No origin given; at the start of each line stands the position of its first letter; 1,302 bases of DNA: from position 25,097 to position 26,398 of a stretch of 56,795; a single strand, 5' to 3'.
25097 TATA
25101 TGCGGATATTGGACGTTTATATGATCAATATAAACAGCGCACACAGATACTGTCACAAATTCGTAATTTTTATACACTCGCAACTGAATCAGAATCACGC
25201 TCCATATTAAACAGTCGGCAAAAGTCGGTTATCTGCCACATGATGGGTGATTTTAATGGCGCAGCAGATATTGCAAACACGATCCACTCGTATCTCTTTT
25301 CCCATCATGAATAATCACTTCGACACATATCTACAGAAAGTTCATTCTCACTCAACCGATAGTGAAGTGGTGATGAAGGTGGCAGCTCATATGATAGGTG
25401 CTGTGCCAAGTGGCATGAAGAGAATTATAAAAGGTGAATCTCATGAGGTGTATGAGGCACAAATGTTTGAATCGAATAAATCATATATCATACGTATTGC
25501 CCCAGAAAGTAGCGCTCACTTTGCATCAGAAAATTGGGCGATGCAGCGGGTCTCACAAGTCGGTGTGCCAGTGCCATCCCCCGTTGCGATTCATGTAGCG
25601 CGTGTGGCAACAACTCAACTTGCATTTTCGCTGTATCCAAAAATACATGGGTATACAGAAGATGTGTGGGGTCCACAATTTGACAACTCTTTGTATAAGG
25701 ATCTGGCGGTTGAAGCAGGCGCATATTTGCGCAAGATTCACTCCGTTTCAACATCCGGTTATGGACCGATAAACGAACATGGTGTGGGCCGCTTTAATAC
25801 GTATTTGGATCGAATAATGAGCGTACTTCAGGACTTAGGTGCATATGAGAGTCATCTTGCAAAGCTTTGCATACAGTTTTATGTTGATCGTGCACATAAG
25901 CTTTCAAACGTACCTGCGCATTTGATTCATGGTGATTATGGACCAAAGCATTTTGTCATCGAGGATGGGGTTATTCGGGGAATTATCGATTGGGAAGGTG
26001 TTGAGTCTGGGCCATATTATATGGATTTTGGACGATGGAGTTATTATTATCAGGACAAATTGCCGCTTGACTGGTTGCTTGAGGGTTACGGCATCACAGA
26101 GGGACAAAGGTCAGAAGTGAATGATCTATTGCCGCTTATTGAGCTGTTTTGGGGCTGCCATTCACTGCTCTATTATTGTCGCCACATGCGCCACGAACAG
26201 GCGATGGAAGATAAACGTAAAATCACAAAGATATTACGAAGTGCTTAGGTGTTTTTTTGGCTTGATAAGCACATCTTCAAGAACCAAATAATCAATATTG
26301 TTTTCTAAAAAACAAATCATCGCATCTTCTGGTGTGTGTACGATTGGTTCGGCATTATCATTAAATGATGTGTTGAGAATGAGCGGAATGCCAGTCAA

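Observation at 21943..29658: Convergent two-operon cluster resembling aminoglycoside/aminocyclitol or thiol-glycoside tailoring chemistry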

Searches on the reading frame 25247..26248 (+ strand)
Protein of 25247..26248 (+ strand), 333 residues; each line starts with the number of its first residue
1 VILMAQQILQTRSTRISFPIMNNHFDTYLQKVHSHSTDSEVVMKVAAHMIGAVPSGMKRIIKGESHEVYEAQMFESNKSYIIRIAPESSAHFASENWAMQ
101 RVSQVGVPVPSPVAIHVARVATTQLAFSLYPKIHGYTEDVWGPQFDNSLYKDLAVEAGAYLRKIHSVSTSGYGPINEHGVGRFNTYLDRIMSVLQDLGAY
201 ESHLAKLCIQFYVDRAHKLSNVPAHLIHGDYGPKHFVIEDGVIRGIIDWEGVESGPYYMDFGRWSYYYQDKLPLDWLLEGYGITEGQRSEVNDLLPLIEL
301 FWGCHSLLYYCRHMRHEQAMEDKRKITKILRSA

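Call 4: search_protein_families(library=pfam, proteins=[window:25247-26248:+])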
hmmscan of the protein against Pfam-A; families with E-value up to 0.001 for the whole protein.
window:25247-26248:+ (333 aa): 1 family
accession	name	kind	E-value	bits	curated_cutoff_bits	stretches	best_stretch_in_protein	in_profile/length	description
PF01636.29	APH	-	2.8e-19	70.3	23.2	1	59-277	4-225/239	Phosphotransferase enzyme family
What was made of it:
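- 25307..26248 (+): g4: APH-fold small-molecule kinase (313 aa from ATG 25307; the longest ORF starts at GTG 25247). Pfam PF01636 at 3e-19 (call 4).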

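Call 5: search_protein_families(library=ncbifam, proteins=[window:25247-26248:+], max_evalue=0.01)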
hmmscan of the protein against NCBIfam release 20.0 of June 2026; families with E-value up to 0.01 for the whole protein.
window:25247-26248:+ (333 aa): 2 families
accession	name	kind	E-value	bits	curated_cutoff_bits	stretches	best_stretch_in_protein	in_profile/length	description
NF000107.2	APH_4_Ia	exception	7.7e-05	22.1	725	1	76-251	42-219/341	aminoglycoside O-phosphotransferase APH(4)-Ia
NF033059.2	APH_3p_I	exception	0.00051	19.5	400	1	120-301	84-267/267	APH(3')-I family aminoglycoside O-phosphotransferase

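Call 23: search_solved_structures(query=window:25247-26248:+, max_evalue=0.01)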
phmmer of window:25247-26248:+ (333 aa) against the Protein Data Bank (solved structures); distinct sequences matched with E-value up to 0.01: 6.
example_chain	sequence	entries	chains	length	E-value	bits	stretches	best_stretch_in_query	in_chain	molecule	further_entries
3w0m_A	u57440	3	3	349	1.7e-06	30.7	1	50-258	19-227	Hygromycin-B 4-O-kinase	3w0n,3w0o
3tyk_A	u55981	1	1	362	2.3e-06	30.3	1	59-255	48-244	Hygromycin-B 4-O-kinase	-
3w0r_A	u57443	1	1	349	2.3e-06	30.3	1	50-258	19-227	Hygromycin-B 4-O-kinase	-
3w0s_A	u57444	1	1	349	2.6e-06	30.1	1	62-255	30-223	Hygromycin-B 4-O-kinase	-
3w0q_A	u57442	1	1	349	4.3e-06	29.4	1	50-258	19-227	Hygromycin-B 4-O-kinase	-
3w0p_A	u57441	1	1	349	2.2e-05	27.1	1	50-258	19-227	Hygromycin-B 4-O-kinase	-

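Call 53: find_homologous_proteins(query=window:25307-26248:+)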
Query window:25307-26248:+ (313 aa): 19 proteins with E <= 0.001 among 496 candidates.
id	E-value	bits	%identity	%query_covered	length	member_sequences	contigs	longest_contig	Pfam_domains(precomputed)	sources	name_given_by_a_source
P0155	3.0e-214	728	100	100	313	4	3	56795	PF01636.30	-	-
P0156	2.1e-119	417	57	99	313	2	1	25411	PF01636.30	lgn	-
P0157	1.8e-92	328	51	88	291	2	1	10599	PF01636.30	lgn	-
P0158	2.9e-34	137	34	80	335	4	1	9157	PF01636.30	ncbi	ncbi:MAG: phosphotransferase family protein [Candidatus Bilamarchaeum sp.]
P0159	1.4e-28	118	28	90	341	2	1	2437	PF06293.21,PF03881.21,PF01633.27,PF01636.30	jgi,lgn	-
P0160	3.1e-27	114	28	79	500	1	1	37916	PF01636.30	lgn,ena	-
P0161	1.0e-25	109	28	90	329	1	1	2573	PF06293.21,PF03881.21,PF01636.30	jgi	jgi:aminoglycoside phosphotransferase (APT) family kinase protein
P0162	5.6e-22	97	29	90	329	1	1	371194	PF06293.21,PF03881.21,PF01636.30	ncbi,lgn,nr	ncbi:MAG: aminoglycoside phosphotransferase family protein [Candidatus Saccharibacteria bacterium]|n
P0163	1.0e-9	56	30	71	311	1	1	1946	PF01633.27,PF01636.30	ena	-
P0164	1.8e-9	55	30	77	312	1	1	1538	PF01633.27,PF01636.30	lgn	-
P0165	9.3e-8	50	26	82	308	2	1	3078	PF03881.21,PF01636.30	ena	-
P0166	5.0e-7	47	30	78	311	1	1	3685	PF01633.27,PF01636.30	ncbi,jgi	jgi:hygromycin-B 4-O-kinase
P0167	1.6e-6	46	27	71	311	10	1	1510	PF01633.27,PF01636.30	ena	-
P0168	1.4e-5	43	26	71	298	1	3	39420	PF03881.21,PF01636.30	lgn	-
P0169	1.3e-4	39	26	71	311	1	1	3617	PF03881.21,PF01633.27,PF01636.30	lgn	-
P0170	1.8e-4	39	26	71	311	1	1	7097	PF03881.21,PF01633.27,PF01636.30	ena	-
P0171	2.1e-4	39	26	71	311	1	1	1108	PF03881.21,PF01633.27,PF01636.30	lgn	-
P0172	5.2e-4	37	26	71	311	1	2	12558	PF03881.21,PF01633.27,PF01636.30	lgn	-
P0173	5.5e-4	37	26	71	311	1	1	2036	PF03881.21,PF01633.27,PF01636.30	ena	-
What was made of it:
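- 25307..26248 (+): The nearest relatives outside the lineage are a DPANN archaeon (34%) and Saccharibacteria (about 28%) (call 53).
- Some members of the g4 clade carry precomputed Kdo/WaaP-family hits (call 53).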

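Call 57: find_encoding_contigs(protein=P0158, flank=10000, max_places=2)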
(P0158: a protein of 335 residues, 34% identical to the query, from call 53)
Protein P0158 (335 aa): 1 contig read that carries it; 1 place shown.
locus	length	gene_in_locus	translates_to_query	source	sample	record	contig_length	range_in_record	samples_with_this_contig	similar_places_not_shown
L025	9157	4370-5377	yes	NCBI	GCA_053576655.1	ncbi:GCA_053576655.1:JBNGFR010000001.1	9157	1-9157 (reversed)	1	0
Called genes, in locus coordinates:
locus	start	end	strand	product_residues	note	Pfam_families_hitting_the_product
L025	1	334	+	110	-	?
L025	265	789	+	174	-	PF13408:Zn_ribbon_recom (weak)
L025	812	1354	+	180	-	PF00300:His_Phos_1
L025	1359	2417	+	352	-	PF01636:APH, PF00069:Pkinase (faint)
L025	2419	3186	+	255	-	PF01209:Ubie_methyltran, PF05175:MTS (weak), PF13489:Methyltransf_23, PF06325:PrmA (faint), PF08241:Methyltransf_11, PF08242:Methyltransf_12, PF13649:Methyltransf_25, PF13847:Methyltransf_31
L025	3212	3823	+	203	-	PF03575:Peptidase_S51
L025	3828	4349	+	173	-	PF13238:AAA_18, PF13207:AAA_17 (faint)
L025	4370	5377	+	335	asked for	PF01636:APH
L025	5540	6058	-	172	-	-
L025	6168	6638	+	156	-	-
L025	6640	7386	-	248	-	PF01978:TrmB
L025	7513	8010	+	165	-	-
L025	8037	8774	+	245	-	-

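Call 86: predict_structure(alignment_id=A5)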
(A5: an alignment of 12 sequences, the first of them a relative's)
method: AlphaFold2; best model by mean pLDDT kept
length: 313 residues; sequences in the alignment: 12
mean_pLDDT: 90.7   pTM: 0.88
mean pLDDT of the five models: 90.7, 89.6, 88.7, 88.8, 88.4
residues with pLDDT >= 90: 249; 70-90: 45; 50-70: 5; < 50: 14
segments of 3 or more residues with pLDDT < 50: 1-14
pLDDT, mean of each block of 10 residues (from residue 1): 32 65 93 91 76 90 86 95 98 90 90 93 90 98 98 96 96 97 98 94 93 95 95 95 95 96 96 96 96 94 96 92
secondary structure, 60 per line:
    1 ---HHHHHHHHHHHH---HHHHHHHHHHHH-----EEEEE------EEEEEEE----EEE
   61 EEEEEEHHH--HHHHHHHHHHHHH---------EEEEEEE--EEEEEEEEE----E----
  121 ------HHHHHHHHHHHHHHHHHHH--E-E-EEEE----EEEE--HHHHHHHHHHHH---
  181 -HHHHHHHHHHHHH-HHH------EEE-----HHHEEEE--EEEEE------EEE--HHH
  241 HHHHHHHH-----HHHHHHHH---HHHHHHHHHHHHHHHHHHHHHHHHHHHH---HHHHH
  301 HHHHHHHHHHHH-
elements in order: H4-15 H19-30 E36-40 E47-53 E58-66 H72-84 E94-100 E103-111 H127-145 E152-155 E160-163 H166-177 H182-194 E205-207 E216-219 E222-226 E233-235 H238-248 H254-261 H265-292 H296-312
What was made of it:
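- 25307..26248 (+): The AF2 model has pLDDT 90.7 (call 86).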

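Call 88: fold_search(model_id=the predicted structure, library=pdb)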
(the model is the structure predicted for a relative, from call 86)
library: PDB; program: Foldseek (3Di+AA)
matches with E <= 10: 2000; with E <= 0.001: 499
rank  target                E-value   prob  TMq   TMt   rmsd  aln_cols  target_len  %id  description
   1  3w0m                  1.0e-15  1.00  0.73  0.78   3.8       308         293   18  Crystal structure of a thermostable mutant of aminoglycoside phosphotransferase APH(4)-Ia, apo form (released 2013-08-07)
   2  3w0n                  3.2e-15  1.00  0.75  0.79   3.7       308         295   17  Crystal structure of a thermostable mutant of aminoglycoside phosphotransferase APH(4)-Ia, ternary complex with AMP-PNP  (released 2013-08-07)
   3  3tyk                  5.3e-15  1.00  0.76  0.80   3.7       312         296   17  Crystal structure of aminoglycoside phosphotransferase APH(4)-Ia (released 2011-10-12)
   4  3w0p                  7.8e-15  1.00  0.74  0.79   3.8       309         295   17  Crystal structure of a thermostable mutant of aminoglycoside phosphotransferase APH(4)-Ia (D198A), ternary complex with  (released 2013-08-07)
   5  3w0s                  1.2e-14  1.00  0.76  0.80   3.6       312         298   16  Crystal structure of aminoglycoside phosphotransferase APH(4)-Ia, ternary complex with AMP-PNP and hygromycin B (released 2013-08-07)
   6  3w0q                  1.7e-14  1.00  0.77  0.81   3.5       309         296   16  Crystal structure of a thermostable mutant of aminoglycoside phosphotransferase APH(4)-Ia (N203A), ternary complex with  (released 2013-08-07)
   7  3w0r                  3.5e-14  1.00  0.76  0.80   3.6       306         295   17  Crystal structure of a thermostable mutant of aminoglycoside phosphotransferase APH(4)-Ia (N202A), ternary complex with  (released 2013-08-07)
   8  4n57_A                1.0e-11  1.00  0.68  0.71   4.7       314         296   18  Crystal structure of aminoglycoside phosphotransferase APH(2'')-IVa ADP complex (released 2014-12-17)
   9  3ham_A                4.5e-11  1.00  0.64  0.67   5.5       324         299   11  Structure of the gentamicin-APH(2")-IIa complex (released 2009-07-28)
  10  5uxb_B                4.7e-11  1.00  0.58  0.61   5.5       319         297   15  Crystal structure of macrolide 2'-phosphotransferase MphH from Brachybacterium faecium, apoenzyme (released 2017-07-26)
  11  9qoe_B                5.3e-11  1.00  0.67  0.71   4.8       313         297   17  APH(2'')-Id with a fragment (released 2026-02-11)
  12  9qns_A                5.6e-11  1.00  0.69  0.72   4.7       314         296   18  APH(2'')-IVa with a fragment (released 2026-02-11)
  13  3uzr                  6.2e-11  1.00  0.63  0.66   5.5       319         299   13  Crystal structure of aminoglycoside phosphotransferase APH(2'')-Ib, apo form (released 2011-12-21)
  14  3n4u                  6.6e-11  1.00  0.70  0.73   4.4       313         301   17  app APH(2")-IVa form II (released 2010-06-30)
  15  5iqh_A                1.1e-10  1.00  0.63  0.66   5.0       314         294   13  Aminoglycoside Phosphotransferase (2'')-Ia (CTD of AAC(6')-Ie/APH(2'')-Ia) S214A mutant in complex with GMPPNP and Mag (released 2016-05-25)
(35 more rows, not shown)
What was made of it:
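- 25307..26248 (+): Foldseek puts APH(4)-Ia first (TM 0.73-0.81), then APH(2'') and macrolide kinases (call 88).
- On myo-inositol-derived aminocyclitol pathway (StrI/StsC/StsE type): The g4 fold is closest to APH(4)-Ia (call 88).
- Closest known: Kanamycin/tobramycin-type aminoglycoside clusters. Same: The g4 fold is closest to aminoglycoside kinases (call 88).
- The g4 fold is closer to antibiotic kinases than to WaaP (call 88). The g4 fold is closest to APH(4)-Ia, which phosphorylates a cyclitol hydroxyl (call 88).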
